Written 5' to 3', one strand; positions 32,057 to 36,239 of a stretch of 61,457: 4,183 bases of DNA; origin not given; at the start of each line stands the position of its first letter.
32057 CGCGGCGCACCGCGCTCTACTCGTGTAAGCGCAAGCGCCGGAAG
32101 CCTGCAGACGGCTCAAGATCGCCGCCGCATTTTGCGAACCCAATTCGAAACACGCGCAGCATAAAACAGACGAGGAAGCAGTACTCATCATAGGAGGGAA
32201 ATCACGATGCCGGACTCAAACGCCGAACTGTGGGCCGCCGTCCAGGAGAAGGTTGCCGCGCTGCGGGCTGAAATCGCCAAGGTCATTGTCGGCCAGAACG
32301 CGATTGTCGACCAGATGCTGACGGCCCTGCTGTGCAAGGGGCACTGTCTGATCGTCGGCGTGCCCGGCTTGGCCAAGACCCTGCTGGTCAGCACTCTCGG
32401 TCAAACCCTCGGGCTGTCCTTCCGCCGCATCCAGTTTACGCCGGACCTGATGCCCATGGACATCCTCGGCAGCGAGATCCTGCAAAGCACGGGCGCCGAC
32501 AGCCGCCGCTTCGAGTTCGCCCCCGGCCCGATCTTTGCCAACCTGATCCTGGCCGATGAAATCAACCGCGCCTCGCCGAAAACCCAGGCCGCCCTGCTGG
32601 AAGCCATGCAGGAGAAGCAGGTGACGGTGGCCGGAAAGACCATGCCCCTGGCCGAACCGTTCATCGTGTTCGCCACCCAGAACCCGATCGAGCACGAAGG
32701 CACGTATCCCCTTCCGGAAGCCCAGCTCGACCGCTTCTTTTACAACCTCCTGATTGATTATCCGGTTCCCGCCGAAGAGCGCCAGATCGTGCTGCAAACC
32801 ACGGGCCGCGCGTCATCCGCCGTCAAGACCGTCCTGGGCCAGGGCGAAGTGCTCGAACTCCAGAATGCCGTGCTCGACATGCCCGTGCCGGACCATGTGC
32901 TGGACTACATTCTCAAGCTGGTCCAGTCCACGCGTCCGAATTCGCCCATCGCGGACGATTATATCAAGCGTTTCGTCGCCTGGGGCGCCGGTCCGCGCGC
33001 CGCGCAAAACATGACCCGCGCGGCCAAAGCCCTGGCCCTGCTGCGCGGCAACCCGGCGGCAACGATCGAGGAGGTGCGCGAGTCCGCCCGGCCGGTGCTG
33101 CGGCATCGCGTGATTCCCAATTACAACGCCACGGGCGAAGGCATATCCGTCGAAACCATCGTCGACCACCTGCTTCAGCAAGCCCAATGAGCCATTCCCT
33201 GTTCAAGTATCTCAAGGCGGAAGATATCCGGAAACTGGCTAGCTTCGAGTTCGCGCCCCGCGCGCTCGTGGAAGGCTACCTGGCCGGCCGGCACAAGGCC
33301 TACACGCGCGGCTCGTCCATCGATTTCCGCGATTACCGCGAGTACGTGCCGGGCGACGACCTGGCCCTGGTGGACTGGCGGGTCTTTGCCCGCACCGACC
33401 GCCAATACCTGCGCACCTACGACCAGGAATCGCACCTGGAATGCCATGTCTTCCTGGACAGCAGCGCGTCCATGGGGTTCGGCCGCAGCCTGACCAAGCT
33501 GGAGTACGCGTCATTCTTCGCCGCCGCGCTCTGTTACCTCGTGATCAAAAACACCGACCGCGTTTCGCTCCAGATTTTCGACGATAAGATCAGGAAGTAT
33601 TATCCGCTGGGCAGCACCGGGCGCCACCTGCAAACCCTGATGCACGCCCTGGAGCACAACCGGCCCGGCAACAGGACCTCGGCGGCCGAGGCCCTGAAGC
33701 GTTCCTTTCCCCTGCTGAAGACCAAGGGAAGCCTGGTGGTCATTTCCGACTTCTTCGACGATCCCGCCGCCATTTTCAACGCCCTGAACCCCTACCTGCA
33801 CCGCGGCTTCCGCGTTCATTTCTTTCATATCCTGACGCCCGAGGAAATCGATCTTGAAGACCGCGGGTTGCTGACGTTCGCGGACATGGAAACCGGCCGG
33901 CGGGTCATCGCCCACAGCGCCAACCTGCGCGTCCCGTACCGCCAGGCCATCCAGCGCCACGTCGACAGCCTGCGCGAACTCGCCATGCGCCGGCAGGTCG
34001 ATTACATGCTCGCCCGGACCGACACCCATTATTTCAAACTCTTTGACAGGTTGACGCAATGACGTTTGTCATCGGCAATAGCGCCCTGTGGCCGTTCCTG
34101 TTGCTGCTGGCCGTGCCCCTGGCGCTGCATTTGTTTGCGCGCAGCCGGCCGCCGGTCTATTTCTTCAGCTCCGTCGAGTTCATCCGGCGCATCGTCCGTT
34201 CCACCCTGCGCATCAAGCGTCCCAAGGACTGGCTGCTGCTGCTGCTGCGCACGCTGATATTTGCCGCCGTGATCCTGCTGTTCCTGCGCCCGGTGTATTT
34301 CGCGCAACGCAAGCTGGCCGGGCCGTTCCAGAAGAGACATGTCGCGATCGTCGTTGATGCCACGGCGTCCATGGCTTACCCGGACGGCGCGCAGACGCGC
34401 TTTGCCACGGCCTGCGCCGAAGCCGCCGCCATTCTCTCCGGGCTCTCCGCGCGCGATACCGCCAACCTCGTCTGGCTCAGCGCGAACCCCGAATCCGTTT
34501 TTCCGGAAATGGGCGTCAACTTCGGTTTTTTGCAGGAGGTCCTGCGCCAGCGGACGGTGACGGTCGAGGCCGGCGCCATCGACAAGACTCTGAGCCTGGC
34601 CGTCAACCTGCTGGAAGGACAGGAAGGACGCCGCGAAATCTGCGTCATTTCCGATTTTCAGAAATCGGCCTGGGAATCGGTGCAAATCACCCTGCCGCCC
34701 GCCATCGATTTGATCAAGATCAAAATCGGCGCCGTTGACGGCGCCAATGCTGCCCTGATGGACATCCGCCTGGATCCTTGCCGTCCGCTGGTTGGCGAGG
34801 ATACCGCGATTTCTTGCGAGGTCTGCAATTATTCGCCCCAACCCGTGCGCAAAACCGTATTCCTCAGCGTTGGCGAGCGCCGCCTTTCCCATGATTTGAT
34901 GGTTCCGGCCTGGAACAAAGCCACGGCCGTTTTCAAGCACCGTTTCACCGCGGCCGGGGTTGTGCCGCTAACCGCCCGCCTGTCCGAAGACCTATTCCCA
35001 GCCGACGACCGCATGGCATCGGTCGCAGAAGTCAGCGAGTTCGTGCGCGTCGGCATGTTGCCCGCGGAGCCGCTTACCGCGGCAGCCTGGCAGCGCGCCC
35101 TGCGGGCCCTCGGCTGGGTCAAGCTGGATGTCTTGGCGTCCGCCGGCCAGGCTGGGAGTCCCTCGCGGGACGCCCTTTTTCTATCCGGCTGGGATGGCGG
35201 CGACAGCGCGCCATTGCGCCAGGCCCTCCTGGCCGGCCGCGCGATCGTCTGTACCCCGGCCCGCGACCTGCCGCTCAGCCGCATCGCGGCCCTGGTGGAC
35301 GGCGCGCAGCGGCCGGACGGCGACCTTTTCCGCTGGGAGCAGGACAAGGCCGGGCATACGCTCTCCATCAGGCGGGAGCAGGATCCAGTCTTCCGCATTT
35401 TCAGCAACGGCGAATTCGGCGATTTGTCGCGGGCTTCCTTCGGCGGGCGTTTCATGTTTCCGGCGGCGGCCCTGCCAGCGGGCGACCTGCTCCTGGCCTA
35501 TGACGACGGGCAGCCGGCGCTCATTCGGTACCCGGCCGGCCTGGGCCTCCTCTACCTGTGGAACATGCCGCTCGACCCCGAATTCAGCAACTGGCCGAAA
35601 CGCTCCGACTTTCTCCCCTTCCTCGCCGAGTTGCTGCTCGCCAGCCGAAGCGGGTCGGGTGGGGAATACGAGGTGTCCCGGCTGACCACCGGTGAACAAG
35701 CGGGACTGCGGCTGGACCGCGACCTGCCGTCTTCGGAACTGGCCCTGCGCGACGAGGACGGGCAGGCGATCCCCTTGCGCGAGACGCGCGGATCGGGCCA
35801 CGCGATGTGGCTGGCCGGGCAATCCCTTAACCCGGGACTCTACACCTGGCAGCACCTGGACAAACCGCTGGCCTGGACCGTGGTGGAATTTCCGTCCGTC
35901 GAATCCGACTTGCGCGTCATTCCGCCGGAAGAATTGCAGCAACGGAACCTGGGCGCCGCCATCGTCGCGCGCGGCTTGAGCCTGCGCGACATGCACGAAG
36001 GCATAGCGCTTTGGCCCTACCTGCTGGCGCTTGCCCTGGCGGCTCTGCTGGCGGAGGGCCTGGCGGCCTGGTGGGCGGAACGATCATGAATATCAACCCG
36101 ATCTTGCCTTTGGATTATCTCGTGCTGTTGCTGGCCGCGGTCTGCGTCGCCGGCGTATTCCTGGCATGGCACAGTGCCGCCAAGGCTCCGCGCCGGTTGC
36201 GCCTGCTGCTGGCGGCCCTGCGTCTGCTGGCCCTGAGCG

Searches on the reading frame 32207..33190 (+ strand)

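Call 6: search_protein_families(library=pfam, proteins=[window:32207-33190:+], max_evalue=0.001)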
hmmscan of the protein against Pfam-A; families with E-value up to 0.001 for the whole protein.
window:32207-33190:+ (327 aa): 6 families
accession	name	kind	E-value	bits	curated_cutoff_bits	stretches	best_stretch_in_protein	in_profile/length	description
PF07726.17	AAA_3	-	8.3e-62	207.3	27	1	46-178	1-130/131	ATPase family associated with various cellular activities (AAA)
PF17863.7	AAA_lid_2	-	1.7e-15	57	22.7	1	256-321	8-73/74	AAA lid domain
PF07728.20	AAA_5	-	1e-11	45.5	22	1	46-177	1-139/139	AAA domain (dynein-related subfamily)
PF20030.5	bpMoxR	-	1.4e-09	37.8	27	1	16-198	3-180/205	MoxR domain in the MoxR-vWA-beta-propeller ternary systems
PF00004.35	AAA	-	8.4e-05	23.5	21.2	1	48-160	2-110/131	ATPase family associated with various cellular activities (AAA)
PF00158.32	Sigma54_activat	-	0.00037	20.7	20.2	1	78-162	62-146/168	Sigma-54 interaction domain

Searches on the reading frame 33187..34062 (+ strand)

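Call 6: search_protein_families(library=pfam, proteins=[window:33187-34062:+], max_evalue=0.001)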
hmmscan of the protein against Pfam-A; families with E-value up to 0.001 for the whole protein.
window:33187-34062:+ (291 aa): 2 families
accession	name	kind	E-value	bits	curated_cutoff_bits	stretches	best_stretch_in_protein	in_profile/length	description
PF01882.25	DUF58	-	5e-41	140.7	23.4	1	49-258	1-213/216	Protein of unknown function DUF58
PF13519.12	VWA_2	-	2.7e-09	38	27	1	90-189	5-106/107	von Willebrand factor type A domain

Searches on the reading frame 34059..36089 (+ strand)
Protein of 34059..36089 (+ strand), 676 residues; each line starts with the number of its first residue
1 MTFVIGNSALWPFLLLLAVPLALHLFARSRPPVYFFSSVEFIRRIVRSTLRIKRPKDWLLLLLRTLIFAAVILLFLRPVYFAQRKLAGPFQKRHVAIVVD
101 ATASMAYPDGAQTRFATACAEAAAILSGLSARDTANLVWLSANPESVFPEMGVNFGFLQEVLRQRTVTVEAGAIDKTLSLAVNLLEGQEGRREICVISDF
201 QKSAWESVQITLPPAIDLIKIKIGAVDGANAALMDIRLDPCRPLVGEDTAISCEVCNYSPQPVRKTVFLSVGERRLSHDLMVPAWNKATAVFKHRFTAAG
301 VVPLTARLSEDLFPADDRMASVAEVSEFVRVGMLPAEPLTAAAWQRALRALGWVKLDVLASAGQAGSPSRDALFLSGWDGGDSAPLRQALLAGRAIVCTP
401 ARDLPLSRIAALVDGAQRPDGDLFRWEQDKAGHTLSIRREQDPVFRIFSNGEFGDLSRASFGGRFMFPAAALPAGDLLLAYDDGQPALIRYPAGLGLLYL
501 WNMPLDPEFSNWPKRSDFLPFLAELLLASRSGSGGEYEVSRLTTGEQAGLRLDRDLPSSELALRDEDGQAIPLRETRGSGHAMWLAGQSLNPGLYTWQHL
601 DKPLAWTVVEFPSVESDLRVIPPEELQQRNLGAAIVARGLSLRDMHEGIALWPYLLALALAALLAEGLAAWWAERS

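Call 6: search_protein_families(library=pfam, proteins=[window:34059-36089:+], max_evalue=0.001)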
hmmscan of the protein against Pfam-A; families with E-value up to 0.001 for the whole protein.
window:34059-36089:+ (676 aa): 2 families
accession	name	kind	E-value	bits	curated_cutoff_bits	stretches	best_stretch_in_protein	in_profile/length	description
PF07584.16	BatA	-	5.7e-11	43.1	25.9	1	9-78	8-77/77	Aerotolerance regulator N-terminal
PF13519.12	VWA_2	-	4.7e-09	37.3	27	1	95-200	1-106/107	von Willebrand factor type A domain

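Call 55: search_protein_families(library=ncbifam, proteins=[window:34059-36089:+], max_evalue=0.01)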
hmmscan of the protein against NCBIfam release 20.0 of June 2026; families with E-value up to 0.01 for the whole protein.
window:34059-36089:+ (676 aa): 1 family
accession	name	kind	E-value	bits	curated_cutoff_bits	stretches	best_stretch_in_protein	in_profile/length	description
TIGR02226.1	two_anch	domain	1.6e-10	41.1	23.05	1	14-80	12-78/82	N-terminal double-transmembrane domain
